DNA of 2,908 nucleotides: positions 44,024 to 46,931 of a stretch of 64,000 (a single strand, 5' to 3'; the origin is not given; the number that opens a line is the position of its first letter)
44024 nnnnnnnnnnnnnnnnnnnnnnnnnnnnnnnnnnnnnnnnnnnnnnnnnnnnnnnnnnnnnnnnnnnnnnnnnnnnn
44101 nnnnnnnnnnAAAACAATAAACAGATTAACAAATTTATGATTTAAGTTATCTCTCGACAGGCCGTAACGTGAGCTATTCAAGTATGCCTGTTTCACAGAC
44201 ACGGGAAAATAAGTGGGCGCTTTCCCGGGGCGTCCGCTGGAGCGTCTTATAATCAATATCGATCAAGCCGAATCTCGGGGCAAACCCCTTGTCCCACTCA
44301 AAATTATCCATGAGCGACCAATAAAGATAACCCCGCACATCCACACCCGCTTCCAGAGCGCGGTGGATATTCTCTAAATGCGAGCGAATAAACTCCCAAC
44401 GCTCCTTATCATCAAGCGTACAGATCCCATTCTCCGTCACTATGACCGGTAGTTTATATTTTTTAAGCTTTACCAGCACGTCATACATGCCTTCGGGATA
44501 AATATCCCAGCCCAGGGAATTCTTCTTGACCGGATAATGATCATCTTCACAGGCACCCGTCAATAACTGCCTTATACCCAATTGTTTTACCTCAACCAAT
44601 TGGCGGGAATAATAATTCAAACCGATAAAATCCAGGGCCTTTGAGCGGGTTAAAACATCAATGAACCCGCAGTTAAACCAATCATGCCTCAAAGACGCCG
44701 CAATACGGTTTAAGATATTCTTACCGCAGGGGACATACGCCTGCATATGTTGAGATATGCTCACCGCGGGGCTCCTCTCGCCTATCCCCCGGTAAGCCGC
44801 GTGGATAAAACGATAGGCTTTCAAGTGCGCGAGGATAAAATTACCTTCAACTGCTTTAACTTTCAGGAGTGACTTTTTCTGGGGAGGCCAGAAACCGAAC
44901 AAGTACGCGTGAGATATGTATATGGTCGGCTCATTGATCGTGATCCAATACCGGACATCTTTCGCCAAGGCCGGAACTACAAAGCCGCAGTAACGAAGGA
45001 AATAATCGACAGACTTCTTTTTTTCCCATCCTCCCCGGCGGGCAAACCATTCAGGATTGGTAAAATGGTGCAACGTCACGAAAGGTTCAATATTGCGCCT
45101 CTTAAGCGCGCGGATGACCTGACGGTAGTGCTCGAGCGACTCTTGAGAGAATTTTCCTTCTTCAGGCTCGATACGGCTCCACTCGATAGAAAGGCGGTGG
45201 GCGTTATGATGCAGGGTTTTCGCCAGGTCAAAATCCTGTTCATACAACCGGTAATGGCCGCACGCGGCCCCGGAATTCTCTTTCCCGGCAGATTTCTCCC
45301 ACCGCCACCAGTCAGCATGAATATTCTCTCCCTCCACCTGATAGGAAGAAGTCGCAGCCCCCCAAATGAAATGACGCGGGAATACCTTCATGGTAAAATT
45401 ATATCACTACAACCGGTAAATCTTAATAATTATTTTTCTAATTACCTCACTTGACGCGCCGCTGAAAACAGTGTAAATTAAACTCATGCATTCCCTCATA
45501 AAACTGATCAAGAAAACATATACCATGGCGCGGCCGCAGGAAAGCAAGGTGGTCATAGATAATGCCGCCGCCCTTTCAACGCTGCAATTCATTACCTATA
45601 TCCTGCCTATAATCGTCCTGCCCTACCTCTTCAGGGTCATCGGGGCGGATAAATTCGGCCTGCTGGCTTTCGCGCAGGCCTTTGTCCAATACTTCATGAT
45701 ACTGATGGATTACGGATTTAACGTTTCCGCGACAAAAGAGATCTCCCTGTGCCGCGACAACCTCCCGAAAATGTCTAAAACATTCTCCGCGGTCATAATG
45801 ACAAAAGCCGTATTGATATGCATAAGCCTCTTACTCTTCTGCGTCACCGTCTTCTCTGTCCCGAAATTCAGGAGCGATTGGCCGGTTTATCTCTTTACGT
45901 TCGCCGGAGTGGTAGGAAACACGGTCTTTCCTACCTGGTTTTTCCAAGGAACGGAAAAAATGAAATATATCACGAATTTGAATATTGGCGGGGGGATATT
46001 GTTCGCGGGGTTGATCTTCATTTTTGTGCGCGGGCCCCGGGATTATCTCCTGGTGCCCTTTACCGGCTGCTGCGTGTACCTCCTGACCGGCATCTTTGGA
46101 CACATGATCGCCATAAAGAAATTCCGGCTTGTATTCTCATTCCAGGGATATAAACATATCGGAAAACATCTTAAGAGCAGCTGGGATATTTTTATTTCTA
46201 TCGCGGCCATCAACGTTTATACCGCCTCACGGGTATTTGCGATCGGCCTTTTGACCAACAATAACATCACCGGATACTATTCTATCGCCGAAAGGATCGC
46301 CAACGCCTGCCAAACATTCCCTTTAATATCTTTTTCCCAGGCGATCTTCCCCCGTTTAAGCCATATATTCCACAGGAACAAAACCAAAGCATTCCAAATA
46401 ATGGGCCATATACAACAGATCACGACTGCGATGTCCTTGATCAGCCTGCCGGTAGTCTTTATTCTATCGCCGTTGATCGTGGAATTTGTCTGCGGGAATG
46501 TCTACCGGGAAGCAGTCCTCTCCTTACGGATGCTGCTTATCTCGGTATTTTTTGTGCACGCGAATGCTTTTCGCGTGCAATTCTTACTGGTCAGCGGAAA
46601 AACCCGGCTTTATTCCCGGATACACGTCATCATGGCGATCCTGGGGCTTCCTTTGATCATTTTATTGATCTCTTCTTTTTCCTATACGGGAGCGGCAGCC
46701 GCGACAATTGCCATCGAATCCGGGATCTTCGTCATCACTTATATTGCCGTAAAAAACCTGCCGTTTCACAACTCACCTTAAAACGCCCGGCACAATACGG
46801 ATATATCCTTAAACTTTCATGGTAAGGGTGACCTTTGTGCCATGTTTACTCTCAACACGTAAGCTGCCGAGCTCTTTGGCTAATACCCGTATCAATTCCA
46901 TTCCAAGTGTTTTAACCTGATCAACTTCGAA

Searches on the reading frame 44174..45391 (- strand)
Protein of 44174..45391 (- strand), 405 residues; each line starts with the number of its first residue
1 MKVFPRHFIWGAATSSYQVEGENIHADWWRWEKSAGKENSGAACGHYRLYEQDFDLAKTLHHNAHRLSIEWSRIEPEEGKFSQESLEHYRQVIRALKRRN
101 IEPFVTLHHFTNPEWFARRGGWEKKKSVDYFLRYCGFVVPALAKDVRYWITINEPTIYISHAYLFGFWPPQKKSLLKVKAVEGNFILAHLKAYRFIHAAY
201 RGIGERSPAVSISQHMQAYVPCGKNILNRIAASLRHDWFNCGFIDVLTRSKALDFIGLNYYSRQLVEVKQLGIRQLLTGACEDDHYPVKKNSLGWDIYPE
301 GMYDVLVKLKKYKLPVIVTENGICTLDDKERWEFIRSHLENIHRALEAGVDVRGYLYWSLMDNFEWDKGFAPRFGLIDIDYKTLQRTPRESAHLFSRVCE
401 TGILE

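Call 72: search_protein_families(library=pfam, proteins=[window:44174-45391:-], max_evalue=0.0001)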
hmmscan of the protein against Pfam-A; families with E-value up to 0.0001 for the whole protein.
window:44174-45391:- (405 aa): 1 family
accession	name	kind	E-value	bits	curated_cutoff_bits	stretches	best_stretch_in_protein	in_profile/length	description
PF00232.24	Glyco_hydro_1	-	5.2e-88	295.9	22.6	2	2-248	3-254/453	Glycosyl hydrolase family 1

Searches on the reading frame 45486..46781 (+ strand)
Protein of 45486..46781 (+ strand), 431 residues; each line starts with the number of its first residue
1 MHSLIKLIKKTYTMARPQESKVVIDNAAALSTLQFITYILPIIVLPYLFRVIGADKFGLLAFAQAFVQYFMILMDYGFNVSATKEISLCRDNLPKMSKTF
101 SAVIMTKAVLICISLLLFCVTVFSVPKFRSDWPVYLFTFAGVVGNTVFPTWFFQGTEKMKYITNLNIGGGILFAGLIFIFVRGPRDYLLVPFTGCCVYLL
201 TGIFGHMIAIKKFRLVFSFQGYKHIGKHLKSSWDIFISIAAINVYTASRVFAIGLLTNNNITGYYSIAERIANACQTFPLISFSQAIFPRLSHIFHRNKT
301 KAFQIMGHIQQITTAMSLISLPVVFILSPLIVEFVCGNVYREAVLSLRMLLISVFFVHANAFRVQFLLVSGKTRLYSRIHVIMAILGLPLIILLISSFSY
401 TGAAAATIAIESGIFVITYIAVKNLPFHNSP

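Call 72: search_protein_families(library=pfam, proteins=[window:45486-46781:+], max_evalue=0.0001)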
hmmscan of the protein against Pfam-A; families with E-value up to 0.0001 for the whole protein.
window:45486-46781:+ (431 aa): 2 families
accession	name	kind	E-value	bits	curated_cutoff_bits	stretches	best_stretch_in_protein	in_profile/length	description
PF01943.22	Polysacc_synt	-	1.2e-53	182.8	28.2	1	24-294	2-273/274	Polysaccharide biosynthesis protein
PF13440.11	Polysacc_synt_3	-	2.7e-08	33.8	23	1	209-344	159-292/293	Polysaccharide biosynthesis protein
